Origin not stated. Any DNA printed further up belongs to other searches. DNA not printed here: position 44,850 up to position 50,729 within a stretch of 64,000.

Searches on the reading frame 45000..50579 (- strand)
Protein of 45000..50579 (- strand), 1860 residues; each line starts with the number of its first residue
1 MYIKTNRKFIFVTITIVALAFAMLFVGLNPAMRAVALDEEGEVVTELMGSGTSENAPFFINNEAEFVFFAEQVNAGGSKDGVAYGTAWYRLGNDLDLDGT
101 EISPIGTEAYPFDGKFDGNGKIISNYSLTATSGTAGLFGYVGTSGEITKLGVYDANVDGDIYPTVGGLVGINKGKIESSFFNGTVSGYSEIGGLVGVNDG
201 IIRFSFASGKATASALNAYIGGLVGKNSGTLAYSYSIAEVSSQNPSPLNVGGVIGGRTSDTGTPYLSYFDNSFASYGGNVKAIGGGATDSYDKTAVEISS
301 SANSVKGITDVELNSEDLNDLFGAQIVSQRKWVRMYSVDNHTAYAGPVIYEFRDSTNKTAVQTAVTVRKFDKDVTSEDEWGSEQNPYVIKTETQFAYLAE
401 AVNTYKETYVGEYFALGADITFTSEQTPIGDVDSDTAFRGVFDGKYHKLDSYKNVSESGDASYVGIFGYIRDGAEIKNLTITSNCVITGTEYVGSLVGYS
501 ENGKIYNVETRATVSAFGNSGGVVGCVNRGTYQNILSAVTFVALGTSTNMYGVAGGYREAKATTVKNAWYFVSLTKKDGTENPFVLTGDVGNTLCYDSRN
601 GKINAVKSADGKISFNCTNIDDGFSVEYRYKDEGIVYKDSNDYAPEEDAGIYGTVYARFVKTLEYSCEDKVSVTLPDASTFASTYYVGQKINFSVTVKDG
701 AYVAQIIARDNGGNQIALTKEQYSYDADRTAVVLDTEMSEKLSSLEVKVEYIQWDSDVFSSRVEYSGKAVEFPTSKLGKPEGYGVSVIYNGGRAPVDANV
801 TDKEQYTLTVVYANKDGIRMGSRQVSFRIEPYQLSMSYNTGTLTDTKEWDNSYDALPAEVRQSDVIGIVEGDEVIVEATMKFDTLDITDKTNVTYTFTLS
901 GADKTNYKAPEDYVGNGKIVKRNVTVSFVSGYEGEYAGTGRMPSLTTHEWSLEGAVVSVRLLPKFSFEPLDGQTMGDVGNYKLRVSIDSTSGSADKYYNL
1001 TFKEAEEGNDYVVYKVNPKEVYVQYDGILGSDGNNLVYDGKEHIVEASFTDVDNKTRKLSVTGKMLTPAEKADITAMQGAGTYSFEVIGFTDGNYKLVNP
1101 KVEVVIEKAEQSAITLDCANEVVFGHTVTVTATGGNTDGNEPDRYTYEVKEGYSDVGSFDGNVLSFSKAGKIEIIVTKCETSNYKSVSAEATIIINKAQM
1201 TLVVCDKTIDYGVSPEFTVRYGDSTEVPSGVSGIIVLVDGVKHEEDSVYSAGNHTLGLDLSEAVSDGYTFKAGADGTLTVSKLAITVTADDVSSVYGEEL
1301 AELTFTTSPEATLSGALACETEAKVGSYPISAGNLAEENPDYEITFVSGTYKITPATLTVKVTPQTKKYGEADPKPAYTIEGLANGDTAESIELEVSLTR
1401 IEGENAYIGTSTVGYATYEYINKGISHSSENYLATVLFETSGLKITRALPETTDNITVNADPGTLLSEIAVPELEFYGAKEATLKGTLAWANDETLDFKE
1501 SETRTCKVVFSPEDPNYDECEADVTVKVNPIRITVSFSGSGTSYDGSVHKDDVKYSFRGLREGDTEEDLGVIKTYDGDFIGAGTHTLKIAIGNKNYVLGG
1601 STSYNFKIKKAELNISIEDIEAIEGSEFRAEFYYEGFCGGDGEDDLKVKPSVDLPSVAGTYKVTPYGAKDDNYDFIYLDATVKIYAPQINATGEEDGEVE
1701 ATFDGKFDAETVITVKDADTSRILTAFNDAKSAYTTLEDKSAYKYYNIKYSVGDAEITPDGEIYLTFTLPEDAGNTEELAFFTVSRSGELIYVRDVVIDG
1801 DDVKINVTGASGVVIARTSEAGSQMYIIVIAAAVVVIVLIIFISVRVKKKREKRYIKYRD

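Call 73: search_protein_families(library=pfam, proteins=[window:45000-50579:-], max_evalue=0.00001)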
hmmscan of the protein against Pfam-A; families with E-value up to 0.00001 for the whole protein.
window:45000-50579:- (1860 aa): 1 family
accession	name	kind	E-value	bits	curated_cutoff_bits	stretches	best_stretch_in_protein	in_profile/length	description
PF18676.6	MBG_2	-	3.1e-25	89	25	2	1285-1351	1-71/72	MBG domain (YGX type)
